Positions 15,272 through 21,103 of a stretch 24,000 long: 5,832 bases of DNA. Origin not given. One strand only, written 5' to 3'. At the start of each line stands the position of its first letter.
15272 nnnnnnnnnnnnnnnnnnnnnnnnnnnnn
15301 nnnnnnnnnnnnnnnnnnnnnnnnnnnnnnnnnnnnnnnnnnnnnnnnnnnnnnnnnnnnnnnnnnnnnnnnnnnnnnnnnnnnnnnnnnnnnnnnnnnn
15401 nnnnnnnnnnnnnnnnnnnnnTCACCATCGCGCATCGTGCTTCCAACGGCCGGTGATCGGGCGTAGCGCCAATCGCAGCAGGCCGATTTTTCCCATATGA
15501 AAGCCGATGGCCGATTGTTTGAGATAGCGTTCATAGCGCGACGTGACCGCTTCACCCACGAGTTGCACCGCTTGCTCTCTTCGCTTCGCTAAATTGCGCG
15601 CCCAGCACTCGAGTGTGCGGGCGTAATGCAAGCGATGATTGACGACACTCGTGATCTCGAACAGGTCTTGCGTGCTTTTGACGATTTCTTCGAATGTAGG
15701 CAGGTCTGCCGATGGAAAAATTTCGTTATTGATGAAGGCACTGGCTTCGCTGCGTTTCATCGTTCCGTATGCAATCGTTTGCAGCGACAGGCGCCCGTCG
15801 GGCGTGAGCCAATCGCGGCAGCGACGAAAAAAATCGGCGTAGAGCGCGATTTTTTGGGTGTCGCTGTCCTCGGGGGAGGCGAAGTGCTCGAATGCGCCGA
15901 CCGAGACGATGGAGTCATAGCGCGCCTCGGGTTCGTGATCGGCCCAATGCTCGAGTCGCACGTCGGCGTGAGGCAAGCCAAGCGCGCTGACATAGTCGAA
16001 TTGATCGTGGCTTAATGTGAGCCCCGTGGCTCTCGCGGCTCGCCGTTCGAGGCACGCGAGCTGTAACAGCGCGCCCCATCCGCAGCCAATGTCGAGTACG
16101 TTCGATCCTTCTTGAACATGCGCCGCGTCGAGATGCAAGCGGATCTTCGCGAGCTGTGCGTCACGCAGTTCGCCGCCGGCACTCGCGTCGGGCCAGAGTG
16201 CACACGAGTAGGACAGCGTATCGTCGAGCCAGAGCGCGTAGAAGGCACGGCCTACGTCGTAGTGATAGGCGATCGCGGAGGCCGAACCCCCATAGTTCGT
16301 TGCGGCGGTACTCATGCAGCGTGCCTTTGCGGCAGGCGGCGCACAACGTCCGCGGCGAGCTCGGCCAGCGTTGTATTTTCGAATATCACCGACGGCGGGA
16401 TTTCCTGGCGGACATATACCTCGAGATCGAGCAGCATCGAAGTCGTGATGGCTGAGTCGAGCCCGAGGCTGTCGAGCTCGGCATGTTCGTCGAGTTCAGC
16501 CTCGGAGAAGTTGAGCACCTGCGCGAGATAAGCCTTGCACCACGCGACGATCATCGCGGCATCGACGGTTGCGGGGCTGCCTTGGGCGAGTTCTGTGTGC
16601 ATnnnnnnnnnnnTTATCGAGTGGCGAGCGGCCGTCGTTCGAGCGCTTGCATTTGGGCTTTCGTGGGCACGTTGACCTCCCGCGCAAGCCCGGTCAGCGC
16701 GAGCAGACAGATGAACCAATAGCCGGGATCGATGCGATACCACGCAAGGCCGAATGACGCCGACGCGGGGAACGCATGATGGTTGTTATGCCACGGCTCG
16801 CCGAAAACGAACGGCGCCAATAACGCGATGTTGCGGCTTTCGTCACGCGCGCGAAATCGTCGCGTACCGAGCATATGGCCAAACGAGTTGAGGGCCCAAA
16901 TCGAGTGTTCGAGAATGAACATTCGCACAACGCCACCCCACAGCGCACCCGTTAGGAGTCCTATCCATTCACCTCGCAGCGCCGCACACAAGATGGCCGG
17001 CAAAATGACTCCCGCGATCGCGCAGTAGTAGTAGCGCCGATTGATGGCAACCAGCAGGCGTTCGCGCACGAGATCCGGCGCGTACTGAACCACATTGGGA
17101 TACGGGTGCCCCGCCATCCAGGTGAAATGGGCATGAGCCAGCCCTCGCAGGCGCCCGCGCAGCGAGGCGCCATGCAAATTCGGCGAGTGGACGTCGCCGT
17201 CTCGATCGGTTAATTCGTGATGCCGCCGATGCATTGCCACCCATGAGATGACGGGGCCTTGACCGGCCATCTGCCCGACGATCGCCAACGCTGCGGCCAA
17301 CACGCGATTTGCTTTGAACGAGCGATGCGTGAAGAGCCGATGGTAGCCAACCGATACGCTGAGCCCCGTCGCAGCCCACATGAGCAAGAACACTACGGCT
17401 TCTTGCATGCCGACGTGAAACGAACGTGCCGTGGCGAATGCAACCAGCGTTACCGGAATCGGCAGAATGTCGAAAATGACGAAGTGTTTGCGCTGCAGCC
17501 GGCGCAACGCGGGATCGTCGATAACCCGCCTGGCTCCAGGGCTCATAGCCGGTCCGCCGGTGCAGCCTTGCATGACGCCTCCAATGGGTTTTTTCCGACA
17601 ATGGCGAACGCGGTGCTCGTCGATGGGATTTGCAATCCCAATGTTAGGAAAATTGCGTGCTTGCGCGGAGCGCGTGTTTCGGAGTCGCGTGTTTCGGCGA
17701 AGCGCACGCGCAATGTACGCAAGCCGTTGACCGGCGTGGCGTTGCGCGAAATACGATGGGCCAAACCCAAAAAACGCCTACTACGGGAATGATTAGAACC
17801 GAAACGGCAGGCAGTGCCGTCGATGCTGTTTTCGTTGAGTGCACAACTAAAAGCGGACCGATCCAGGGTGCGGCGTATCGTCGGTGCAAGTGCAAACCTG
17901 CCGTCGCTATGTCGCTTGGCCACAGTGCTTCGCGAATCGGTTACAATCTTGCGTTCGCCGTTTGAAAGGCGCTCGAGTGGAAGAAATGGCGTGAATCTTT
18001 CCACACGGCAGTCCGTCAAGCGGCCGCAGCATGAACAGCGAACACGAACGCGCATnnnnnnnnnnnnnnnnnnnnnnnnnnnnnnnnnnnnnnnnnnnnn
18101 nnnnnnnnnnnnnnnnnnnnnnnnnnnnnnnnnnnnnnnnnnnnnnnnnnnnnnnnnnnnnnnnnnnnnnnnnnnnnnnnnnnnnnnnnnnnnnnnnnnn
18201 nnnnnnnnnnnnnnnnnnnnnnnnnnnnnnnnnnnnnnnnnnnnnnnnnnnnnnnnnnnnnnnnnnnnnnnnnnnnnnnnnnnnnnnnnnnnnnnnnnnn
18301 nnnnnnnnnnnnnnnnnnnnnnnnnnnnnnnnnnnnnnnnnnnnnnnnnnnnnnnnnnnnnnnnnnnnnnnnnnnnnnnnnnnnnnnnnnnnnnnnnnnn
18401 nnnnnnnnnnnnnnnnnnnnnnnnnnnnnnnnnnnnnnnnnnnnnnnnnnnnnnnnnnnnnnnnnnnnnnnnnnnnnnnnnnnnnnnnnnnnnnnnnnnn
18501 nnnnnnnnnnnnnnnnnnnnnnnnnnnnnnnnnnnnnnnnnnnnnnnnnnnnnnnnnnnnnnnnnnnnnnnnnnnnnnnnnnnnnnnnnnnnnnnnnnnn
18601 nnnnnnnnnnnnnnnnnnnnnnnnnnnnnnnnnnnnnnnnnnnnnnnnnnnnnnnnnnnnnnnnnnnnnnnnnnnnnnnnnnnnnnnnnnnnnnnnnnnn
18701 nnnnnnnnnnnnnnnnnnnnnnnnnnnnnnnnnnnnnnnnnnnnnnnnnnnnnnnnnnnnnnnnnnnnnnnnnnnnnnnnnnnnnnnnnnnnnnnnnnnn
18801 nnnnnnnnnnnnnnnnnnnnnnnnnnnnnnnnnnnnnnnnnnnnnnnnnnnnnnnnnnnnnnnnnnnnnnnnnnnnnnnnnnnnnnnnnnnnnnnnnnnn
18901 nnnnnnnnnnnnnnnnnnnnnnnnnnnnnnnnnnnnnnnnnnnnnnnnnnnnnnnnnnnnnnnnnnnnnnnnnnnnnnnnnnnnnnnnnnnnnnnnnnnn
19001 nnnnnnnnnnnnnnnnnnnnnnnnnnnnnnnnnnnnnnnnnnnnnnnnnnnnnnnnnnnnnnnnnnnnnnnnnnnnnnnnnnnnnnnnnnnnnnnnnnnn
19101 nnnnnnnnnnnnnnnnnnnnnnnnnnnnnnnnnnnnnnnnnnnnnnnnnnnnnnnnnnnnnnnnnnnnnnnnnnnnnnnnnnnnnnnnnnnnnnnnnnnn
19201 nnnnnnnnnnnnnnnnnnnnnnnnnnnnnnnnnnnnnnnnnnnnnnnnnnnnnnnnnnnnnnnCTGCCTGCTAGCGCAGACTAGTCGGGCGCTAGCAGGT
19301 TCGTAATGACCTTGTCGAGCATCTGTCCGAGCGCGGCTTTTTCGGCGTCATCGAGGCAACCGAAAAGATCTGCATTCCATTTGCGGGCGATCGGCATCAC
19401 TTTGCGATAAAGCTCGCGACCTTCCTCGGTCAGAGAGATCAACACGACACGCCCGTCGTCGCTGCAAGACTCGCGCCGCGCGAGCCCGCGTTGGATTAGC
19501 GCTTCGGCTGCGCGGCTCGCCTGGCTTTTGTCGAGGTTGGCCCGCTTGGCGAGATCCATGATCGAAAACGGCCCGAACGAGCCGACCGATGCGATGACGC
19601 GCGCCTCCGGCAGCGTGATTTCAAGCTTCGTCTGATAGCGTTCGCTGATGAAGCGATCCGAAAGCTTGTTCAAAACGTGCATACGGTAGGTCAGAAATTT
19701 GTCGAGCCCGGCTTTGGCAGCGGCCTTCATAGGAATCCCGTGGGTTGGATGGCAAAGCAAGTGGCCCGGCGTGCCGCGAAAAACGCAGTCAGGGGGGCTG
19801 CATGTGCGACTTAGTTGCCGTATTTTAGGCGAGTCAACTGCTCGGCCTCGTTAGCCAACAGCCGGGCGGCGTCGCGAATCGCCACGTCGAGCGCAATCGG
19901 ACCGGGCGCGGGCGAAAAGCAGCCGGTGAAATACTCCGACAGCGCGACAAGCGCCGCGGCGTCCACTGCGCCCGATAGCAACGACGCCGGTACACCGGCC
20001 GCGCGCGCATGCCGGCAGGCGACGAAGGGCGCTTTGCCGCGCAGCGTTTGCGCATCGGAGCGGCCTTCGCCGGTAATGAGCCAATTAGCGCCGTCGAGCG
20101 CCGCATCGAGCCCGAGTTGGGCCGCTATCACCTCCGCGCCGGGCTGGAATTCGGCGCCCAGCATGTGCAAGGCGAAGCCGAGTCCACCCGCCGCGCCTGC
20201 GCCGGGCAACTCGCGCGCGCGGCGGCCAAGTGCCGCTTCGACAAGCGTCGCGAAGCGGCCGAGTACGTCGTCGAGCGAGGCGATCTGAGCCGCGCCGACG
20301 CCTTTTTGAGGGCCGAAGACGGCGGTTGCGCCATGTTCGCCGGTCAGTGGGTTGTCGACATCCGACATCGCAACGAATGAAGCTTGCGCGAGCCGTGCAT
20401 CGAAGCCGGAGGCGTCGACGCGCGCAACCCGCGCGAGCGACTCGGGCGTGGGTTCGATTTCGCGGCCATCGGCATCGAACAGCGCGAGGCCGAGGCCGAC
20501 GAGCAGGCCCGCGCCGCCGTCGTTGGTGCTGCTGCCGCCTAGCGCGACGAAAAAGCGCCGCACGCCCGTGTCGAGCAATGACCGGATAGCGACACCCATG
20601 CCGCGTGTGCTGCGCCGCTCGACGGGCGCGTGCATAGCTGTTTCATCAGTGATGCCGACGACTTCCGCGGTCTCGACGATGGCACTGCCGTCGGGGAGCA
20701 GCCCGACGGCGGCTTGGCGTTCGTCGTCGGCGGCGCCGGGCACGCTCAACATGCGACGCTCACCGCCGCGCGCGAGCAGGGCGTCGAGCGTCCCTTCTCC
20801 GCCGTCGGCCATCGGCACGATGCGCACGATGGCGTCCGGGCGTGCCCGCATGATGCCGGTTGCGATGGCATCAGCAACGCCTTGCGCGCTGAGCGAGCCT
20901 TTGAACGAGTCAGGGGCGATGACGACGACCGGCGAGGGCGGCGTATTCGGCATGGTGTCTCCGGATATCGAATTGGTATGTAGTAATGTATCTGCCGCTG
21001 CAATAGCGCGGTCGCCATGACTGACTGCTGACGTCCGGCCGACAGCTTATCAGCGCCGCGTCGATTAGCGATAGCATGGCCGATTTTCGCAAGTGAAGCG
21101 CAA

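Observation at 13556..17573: Compact desaturase - ACP - CFA-synthase-like methyltransferase - FAAL cassette: fatty-acyl tailoring on a dedicated carrier protein with no release enzyme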

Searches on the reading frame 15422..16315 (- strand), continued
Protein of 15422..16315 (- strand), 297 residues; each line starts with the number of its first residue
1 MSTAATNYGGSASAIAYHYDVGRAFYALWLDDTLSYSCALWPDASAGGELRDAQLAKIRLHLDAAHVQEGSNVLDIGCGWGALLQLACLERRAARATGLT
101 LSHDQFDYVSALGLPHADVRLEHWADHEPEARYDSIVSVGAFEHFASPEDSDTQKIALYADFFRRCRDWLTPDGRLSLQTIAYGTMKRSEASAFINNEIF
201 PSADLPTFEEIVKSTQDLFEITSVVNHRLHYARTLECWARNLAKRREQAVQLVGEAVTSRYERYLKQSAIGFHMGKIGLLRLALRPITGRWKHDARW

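Call 60: get_annotated_region(hit=H27, flank=9000)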
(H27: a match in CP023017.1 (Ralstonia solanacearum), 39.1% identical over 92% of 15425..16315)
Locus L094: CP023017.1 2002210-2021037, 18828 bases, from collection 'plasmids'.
description: Ralstonia solanacearum strain SL3022 plasmid unnamed, complete sequence
organism: Ralstonia solanacearum (NCBI taxid 305)
taxonomy: Bacteria; Pseudomonadota; Betaproteobacteria; Burkholderiales; Burkholderiaceae; Ralstonia; Ralstonia solanacearum
host: -; source: Solanum tuberosum,single cell,Potato bacterial wilt; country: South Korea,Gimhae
typing (MOB-suite, as given by PLSDB): non-mobilizable
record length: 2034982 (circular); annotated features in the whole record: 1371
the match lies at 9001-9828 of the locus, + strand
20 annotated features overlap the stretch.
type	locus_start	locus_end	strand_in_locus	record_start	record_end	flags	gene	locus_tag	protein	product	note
CDS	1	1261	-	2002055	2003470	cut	-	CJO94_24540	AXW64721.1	methyltransferase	-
CDS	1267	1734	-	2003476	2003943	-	-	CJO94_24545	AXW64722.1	chemotaxis protein CheW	-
CDS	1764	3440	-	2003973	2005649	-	-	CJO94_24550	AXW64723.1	methyl-accepting chemotaxis protein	-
CDS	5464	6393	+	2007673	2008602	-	-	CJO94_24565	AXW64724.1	serine/threonine protein phosphatase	-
CDS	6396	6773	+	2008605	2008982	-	-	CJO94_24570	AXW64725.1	hypothetical protein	-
CDS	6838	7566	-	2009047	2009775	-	-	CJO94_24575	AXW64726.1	hypothetical protein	-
CDS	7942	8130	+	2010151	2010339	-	-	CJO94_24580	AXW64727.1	hypothetical protein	-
CDS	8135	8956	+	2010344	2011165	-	-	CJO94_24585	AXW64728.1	ferritin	-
CDS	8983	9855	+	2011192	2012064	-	-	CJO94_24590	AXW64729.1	cyclopropane-mycolic acid synthase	-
CDS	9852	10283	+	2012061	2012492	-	-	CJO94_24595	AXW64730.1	thioesterase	-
CDS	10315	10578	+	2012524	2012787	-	acpP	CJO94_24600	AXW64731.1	acyl carrier protein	-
CDS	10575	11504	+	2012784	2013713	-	-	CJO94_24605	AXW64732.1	delta-9 acyl-phospholipid desaturase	-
CDS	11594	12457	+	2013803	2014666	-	-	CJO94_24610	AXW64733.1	patatin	-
CDS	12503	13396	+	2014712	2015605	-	-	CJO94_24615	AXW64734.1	lysophospholipase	-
CDS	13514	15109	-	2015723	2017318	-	-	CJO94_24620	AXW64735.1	peptide chain release factor 3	-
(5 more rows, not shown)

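Call 68: find_related_loci(query=window:15425-16315:-, collection=metagenome_contigs, flank=8000)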
Query window:15425-16315:- (297 aa) in metagenome_contigs; peptide patterns used: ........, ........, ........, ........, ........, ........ (x = any residue, [..] = any of these).
600 stretches matched a pattern (row limit reached: there are more); 584 encode a relative of the query (tblastn E <= 1e-3); the best 80 are kept; 80 distinct loci.
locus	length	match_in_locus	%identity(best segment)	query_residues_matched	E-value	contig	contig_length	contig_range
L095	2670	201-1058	52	2-287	4e-100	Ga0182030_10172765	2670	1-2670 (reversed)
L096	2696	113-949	47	7-287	1e-82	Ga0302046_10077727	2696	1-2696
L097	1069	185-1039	48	9-290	2e-86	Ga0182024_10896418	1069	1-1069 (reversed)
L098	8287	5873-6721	44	2-287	1e-73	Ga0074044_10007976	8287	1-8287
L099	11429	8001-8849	44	1-287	1e-73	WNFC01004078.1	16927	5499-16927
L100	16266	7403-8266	44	1-289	2e-74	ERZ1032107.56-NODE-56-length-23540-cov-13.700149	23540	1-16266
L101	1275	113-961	43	2-287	3e-75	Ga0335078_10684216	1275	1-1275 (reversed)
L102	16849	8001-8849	40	2-287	5e-70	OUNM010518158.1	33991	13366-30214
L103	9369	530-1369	43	5-284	7e-66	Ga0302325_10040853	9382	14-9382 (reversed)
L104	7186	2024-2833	39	9-284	3e-58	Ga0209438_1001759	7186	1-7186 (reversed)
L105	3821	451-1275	40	5-285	3e-58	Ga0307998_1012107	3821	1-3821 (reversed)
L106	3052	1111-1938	40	5-284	6e-58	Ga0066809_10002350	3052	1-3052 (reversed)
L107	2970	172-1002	39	2-284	8e-57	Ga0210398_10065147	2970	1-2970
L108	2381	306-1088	39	9-275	1e-55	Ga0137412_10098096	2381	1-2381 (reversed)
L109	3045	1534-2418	37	9-296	2e-52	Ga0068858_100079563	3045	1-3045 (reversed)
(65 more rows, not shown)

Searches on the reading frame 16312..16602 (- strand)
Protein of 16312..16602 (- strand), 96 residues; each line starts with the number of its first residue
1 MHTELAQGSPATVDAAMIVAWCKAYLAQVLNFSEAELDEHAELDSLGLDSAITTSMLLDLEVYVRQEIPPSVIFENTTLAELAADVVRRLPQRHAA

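Call 7: search_protein_families(library=pfam, proteins=[window:16312-16602:-], max_evalue=0.01)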
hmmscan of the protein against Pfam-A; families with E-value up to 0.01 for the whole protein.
window:16312-16602:- (96 aa): 1 family
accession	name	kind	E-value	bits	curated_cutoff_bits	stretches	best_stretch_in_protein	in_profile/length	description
PF00550.31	PP-binding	-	8e-11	42.5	20.8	1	23-84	4-65/67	Phosphopantetheine attachment site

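Call 10: search_protein_families(library=ncbifam, proteins=[window:16312-16602:-], max_evalue=0.001)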
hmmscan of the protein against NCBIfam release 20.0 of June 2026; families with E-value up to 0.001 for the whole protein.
window:16312-16602:- (96 aa): 2 families
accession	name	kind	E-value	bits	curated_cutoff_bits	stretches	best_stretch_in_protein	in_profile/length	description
NF045894.1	PKS_plus_SDR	equivalog_domain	0.00011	19.9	1740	1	9-90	1431-1513/1515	type I polyketide synthase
NF040607.1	mycolic_Pks13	equivalog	0.00016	19.2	2100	1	18-93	6-81/1680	polyketide synthase Pks13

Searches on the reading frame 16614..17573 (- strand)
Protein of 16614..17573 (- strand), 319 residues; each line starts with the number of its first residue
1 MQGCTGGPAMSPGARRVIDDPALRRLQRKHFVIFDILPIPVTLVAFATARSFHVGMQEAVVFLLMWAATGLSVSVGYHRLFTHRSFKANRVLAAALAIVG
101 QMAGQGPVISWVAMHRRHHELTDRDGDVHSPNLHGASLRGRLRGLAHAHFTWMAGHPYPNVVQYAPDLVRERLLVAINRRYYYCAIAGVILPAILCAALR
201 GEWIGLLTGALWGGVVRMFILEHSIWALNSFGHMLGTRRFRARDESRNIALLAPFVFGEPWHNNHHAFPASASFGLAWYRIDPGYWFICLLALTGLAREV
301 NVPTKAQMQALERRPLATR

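Call 7: search_protein_families(library=pfam, proteins=[window:16614-17573:-], max_evalue=0.01)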
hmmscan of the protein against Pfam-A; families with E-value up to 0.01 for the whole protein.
window:16614-17573:- (319 aa): 1 family
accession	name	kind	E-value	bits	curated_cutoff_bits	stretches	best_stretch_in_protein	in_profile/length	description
PF00487.30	FA_desaturase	-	4e-19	69.8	29.7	1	61-283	6-233/253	Fatty acid desaturase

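Call 10: search_protein_families(library=ncbifam, proteins=[window:16614-17573:-], max_evalue=0.001)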
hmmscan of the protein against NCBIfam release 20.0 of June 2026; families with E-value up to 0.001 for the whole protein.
window:16614-17573:- (319 aa): 1 family
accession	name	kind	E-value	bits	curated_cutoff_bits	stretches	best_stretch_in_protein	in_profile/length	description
NF049918.1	DesA_fam_desat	equivalog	4.4e-29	101.8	400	1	57-311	9-251/385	DesA family fatty acid desaturase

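Call 41: search_solved_structures(query=window:16614-17570:-, max_evalue=0.01, show_alignments=1)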
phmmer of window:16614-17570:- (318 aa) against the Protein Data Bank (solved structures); distinct sequences matched with E-value up to 0.01: 2.
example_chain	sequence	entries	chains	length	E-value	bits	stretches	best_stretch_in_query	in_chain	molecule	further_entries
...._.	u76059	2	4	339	2.4e-22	82.7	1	64-309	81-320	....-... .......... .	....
4zyo_A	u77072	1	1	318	3.5e-21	78.8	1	65-309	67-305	Acyl-CoA desaturase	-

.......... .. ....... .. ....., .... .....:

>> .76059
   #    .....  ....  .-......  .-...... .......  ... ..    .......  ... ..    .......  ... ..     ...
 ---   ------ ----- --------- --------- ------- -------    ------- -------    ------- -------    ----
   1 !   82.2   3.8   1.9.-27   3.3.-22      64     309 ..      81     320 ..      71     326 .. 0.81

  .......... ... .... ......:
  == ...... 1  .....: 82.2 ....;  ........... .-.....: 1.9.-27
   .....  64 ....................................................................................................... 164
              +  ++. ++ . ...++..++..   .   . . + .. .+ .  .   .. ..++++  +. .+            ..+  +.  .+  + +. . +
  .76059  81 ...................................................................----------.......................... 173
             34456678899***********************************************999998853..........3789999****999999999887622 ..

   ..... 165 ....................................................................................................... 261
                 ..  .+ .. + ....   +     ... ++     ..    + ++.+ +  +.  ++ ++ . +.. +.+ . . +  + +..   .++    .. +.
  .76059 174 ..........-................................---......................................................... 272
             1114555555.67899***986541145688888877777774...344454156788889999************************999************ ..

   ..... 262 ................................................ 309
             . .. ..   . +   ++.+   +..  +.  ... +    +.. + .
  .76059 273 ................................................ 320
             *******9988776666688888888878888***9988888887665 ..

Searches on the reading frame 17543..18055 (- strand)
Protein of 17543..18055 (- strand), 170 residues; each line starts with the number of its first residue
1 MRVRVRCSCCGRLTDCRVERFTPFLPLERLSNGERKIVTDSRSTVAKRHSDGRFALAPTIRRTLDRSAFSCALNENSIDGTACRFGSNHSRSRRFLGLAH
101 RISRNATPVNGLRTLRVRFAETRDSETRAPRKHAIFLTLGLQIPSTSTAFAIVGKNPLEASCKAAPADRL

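Call 7: search_protein_families(library=pfam, proteins=[window:17543-18055:-], max_evalue=0.01)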
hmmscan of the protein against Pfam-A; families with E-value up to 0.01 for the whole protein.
window:17543-18055:- (170 aa): 0 families

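Call 10: search_protein_families(library=ncbifam, proteins=[window:17543-18055:-], max_evalue=0.001)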
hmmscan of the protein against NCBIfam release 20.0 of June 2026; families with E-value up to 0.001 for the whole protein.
window:17543-18055:- (170 aa): 0 families

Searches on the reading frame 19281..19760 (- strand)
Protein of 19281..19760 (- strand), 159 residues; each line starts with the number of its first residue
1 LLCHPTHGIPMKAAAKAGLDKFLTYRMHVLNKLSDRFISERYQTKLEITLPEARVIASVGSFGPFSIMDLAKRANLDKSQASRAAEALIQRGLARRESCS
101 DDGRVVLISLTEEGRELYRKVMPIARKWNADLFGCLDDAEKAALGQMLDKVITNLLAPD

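Call 7: search_protein_families(library=pfam, proteins=[window:19281-19760:-], max_evalue=0.01)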
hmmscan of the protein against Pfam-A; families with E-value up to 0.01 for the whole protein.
window:19281-19760:- (159 aa): 6 families
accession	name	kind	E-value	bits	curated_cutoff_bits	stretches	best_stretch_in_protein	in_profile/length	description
PF12802.13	MarR_2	-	8.2e-11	42.3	27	1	48-104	3-60/61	MarR family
PF01047.28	MarR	-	7.6e-10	39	24.6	1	48-106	1-59/59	MarR family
PF13463.12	HTH_27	-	2.9e-06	27.9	22.2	1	51-114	4-68/68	Winged helix DNA-binding domain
PF22381.2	Staph_reg_Sar_Rot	-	2.4e-05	24.8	27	1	43-119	7-83/85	Transcriptional regulator SarA/Rot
PF09339.16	HTH_IclR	-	8.3e-05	22.7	22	1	65-97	19-51/52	IclR helix-turn-helix domain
PF01978.25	TrmB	-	0.00075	19.7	25.6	1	45-98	3-56/68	Sugar-specific transcriptional regulator TrmB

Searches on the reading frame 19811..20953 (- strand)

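Call 7: search_protein_families(library=pfam, proteins=[window:19811-20953:-], max_evalue=0.01)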
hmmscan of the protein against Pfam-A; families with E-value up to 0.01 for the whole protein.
window:19811-20953:- (380 aa): 1 family
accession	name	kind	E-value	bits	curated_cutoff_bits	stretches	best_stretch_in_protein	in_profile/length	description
PF02595.20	Gly_kinase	-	3.7e-115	385.3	23.3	1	10-376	1-370/372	Glycerate kinase family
